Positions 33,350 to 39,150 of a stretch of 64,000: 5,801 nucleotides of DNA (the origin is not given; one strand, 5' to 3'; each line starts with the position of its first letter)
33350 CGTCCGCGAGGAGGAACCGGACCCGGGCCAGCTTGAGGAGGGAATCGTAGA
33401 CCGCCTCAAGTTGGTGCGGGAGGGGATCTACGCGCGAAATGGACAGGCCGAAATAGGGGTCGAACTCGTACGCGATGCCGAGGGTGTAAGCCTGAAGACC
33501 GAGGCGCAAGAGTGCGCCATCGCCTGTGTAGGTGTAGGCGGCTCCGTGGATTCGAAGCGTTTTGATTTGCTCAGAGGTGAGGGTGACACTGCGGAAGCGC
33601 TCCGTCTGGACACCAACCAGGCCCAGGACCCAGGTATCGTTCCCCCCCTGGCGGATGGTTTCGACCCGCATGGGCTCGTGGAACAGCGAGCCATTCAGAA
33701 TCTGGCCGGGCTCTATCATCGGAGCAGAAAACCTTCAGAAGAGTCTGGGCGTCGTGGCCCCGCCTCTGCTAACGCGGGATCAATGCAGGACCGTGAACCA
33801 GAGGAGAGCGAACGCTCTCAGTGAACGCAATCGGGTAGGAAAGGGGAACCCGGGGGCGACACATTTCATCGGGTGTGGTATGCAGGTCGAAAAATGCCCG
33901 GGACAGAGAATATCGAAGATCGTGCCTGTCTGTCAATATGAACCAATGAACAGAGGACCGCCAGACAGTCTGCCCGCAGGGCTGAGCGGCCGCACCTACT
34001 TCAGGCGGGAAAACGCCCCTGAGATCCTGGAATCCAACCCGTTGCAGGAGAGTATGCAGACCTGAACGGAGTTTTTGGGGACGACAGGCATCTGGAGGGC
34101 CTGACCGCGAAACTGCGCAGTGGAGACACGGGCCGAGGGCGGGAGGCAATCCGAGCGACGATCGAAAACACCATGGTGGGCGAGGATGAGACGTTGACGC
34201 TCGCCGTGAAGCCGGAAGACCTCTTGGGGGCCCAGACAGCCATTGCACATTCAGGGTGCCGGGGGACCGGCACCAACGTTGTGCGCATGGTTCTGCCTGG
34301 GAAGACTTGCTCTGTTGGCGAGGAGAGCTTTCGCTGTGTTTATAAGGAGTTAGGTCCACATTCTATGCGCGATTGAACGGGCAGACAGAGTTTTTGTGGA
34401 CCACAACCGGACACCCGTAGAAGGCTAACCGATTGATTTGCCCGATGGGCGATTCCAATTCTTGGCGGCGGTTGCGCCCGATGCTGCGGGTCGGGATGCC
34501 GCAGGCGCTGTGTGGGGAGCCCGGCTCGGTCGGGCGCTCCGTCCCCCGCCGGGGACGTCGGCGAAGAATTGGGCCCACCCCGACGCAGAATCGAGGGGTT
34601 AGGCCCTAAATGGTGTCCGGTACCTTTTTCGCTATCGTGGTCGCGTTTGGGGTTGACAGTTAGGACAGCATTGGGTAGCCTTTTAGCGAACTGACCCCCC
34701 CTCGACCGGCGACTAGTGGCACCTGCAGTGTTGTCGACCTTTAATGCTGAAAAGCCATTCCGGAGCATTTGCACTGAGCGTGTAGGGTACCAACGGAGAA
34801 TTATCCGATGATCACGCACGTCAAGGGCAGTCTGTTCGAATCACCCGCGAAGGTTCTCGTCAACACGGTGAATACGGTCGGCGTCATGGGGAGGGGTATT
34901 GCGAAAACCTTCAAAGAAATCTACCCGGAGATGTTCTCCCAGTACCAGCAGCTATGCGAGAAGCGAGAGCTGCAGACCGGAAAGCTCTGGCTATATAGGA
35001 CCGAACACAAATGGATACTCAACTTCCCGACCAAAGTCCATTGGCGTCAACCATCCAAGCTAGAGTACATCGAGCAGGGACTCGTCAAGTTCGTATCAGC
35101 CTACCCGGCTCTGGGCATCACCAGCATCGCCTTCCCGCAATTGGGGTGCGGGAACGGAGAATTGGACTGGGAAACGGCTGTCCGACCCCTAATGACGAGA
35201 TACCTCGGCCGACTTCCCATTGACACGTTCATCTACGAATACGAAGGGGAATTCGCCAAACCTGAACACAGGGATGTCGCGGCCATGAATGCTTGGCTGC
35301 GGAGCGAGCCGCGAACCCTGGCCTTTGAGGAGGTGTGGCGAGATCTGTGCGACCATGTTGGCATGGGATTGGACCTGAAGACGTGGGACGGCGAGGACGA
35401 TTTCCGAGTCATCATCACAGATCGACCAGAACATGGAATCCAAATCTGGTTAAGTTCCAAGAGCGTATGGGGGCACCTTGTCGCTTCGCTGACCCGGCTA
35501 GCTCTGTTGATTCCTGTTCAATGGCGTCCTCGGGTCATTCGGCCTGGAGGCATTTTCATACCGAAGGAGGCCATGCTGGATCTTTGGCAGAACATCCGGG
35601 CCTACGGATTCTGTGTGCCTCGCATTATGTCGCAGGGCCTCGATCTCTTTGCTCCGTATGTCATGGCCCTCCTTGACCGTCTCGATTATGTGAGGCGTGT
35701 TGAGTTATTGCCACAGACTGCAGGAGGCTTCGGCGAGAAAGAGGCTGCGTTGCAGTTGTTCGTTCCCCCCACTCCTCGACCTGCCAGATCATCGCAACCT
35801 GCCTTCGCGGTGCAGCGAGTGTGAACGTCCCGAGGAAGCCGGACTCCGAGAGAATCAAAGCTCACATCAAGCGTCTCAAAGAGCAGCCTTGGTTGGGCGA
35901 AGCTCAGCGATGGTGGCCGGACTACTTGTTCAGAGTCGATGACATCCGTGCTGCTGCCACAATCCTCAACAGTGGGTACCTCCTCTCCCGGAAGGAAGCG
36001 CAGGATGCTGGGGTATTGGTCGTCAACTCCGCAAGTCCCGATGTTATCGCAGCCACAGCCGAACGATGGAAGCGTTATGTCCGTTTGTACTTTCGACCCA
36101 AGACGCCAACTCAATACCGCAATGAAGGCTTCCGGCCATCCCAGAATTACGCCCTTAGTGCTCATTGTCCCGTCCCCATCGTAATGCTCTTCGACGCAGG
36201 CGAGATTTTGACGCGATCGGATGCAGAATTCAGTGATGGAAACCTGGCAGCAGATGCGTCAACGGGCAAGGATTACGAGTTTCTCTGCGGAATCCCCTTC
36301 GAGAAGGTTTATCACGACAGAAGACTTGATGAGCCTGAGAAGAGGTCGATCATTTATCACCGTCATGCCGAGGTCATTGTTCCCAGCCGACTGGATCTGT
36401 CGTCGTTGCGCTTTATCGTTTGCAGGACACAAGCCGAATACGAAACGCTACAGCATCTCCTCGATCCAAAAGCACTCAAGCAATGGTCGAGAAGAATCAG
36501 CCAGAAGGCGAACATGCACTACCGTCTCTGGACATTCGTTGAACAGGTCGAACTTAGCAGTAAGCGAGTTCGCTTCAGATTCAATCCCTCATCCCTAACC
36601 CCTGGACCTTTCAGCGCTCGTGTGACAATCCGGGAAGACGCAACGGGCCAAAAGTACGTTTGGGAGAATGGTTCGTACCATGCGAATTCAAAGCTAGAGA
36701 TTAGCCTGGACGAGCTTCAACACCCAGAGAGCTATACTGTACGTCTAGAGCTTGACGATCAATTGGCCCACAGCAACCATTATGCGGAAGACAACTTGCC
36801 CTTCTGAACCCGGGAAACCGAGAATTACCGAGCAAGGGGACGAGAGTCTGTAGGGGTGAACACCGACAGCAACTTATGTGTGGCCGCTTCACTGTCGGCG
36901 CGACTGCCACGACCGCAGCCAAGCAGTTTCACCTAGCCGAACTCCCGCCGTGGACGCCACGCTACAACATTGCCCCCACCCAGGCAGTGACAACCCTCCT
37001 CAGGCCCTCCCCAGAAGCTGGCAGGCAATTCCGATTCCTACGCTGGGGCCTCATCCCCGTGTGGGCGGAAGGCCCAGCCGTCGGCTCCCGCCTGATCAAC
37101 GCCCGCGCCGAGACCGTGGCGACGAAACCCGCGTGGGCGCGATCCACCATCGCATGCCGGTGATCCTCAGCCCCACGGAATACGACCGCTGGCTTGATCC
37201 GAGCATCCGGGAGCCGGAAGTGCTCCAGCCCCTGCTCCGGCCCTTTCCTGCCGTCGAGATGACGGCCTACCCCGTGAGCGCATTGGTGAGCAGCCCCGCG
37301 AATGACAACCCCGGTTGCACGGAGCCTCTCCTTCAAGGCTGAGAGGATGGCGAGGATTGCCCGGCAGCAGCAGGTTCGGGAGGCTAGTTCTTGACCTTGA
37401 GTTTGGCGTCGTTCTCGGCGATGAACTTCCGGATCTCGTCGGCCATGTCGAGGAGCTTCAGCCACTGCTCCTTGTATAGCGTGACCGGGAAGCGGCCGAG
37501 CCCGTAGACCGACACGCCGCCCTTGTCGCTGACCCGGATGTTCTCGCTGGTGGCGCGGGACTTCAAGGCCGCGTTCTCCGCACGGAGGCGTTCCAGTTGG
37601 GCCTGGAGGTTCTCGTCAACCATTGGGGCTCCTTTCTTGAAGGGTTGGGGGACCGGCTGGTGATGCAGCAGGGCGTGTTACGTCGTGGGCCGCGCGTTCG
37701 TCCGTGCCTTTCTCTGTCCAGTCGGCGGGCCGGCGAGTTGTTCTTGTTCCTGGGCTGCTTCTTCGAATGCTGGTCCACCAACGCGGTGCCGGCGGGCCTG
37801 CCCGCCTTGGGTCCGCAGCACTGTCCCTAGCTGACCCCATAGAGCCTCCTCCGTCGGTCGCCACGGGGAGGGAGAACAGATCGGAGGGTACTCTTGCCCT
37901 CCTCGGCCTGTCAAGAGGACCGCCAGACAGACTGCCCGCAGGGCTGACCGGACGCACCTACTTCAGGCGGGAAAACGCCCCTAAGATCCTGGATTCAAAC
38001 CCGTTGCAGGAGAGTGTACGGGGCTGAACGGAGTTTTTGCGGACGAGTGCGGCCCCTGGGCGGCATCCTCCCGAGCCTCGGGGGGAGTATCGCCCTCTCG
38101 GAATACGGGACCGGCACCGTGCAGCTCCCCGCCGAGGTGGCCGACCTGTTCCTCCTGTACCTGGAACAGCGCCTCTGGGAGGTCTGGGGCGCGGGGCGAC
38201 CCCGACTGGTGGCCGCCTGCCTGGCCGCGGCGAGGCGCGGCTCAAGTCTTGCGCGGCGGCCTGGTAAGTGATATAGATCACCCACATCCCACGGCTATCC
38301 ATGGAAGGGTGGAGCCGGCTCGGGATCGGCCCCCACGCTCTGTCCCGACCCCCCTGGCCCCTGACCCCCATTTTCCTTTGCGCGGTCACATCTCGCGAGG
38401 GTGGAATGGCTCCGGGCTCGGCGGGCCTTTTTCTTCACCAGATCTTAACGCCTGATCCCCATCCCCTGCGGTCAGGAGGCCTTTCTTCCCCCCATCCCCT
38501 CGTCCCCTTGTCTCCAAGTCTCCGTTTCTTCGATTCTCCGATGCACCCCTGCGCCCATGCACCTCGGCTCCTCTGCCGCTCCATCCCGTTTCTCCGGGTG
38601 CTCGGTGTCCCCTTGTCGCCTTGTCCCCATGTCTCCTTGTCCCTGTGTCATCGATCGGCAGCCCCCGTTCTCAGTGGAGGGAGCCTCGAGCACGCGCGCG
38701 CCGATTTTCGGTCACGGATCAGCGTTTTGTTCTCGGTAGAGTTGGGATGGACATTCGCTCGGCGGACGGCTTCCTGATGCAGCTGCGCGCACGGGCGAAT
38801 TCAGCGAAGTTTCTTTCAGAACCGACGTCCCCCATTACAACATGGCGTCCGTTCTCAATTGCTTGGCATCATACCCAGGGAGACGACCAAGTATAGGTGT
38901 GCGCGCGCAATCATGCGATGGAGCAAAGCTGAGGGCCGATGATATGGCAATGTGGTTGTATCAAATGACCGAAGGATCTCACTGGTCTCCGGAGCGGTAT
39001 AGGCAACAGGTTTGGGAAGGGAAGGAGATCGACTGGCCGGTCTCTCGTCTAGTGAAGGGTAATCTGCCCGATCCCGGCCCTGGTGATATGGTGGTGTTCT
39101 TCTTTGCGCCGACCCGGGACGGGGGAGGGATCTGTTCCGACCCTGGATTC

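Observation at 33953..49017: Three same-strand ~135-nt repeats (R) that partition the region into cargo modules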

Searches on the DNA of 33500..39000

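Call 10: search_rna_families(source=window, start=33500, end=39000, threshold=evalue, max_evalue=10, show_alignments=3)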
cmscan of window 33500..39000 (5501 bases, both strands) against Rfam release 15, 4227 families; matches with E-value up to 10: 2.
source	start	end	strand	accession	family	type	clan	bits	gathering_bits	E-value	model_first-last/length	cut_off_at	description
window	36868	36933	-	RF03606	mir-2071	Gene; miRNA;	-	22.7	100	0.091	1-74/74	no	mir-2071 microRNA precursor family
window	38805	38874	-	RF01696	Chlorobi-1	Gene; sRNA;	-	15.2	50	2.3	1-67/67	no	Chlorobi-1 RNA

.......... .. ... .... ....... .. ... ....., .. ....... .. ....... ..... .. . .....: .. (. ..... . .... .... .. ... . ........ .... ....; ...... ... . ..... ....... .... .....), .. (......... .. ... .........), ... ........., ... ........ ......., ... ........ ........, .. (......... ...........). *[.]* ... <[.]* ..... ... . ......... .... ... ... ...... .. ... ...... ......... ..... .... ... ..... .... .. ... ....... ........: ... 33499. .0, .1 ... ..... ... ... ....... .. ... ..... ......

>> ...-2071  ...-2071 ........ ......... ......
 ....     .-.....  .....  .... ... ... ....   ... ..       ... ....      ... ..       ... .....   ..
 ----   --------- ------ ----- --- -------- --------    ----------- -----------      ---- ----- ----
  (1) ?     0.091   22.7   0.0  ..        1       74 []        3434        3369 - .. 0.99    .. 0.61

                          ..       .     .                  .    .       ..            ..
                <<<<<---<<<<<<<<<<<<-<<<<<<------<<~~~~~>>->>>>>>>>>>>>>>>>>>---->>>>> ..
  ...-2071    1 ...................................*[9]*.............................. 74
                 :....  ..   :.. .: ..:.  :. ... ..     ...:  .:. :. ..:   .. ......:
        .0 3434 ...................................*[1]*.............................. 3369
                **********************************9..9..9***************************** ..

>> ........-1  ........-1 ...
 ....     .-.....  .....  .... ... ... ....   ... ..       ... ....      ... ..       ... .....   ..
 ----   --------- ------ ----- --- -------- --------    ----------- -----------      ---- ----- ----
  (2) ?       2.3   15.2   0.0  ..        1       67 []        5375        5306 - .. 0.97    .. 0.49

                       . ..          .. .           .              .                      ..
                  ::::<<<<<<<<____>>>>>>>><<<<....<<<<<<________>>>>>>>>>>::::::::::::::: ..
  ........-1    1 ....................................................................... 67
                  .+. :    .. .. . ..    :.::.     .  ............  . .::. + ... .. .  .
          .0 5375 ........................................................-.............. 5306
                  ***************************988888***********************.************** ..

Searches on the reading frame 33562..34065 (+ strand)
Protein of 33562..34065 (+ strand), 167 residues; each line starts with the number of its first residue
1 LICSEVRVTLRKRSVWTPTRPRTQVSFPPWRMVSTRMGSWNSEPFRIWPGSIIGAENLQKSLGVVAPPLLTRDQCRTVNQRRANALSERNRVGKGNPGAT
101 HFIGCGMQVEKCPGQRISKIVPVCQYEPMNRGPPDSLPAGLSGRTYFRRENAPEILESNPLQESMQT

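Call 12: search_protein_families(library=pfam, proteins=[window:33562-34065:+], max_evalue=0.01)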
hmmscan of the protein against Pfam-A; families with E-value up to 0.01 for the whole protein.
window:33562-34065:+ (167 aa): 0 families

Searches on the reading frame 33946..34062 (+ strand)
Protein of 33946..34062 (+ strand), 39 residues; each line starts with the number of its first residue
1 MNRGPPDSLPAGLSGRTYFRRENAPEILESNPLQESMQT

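Call 86: search_protein_representatives(protein=window:33946-34062:+)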
Query: 39 residues. Proteins with E-value up to 0.001 (for the whole library): 25; up to 1e-10: 3; up to 1e-30: 0. The best 25 are listed.
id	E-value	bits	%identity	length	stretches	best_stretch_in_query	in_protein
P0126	3.9e-16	72.1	45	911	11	14-35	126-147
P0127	8.6e-16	71.1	43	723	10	12-31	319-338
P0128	4.3e-13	62.9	87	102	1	2-39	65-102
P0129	2.1e-09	51.7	42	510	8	10-34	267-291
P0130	5.2e-09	50.5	40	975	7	8-28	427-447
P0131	1.3e-08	49.3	71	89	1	2-39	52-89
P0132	1.2e-07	46.3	83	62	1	9-37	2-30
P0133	1.5e-07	46.1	41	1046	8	6-31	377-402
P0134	1.6e-07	46.0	47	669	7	5-35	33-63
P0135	2.2e-07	45.5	73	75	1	3-39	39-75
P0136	2.8e-07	45.2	73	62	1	2-38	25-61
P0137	4.6e-07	44.6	48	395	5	9-29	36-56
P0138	4.6e-07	44.6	70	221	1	2-38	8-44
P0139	4.9e-07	44.5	42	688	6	13-36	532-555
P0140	9.8e-07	43.6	43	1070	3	5-34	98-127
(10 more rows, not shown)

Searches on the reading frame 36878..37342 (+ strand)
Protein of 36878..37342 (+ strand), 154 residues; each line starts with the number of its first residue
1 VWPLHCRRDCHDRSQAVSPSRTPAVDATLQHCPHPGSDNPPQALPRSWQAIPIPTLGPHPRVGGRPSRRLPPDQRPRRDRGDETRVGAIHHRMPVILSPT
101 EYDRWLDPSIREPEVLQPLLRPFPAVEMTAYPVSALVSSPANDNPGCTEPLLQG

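Call 12: search_protein_families(library=pfam, proteins=[window:36878-37342:+], max_evalue=0.01)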
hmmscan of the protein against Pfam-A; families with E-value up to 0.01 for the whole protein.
window:36878-37342:+ (154 aa): 1 family
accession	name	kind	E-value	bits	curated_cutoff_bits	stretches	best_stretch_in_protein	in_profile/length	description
PF02586.19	SRAP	-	1.2e-13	51.6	27.1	1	85-139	159-213/214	SOS response associated peptidase (SRAP)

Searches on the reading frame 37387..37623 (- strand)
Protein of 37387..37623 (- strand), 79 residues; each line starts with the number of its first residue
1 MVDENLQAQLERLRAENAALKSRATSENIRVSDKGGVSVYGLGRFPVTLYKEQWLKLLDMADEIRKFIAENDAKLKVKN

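Call 82: search_protein_families(library=pfam, proteins=[window:37387-37623:-], max_evalue=0.01)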
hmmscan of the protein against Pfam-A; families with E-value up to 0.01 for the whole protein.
seq(79 aa): 0 families
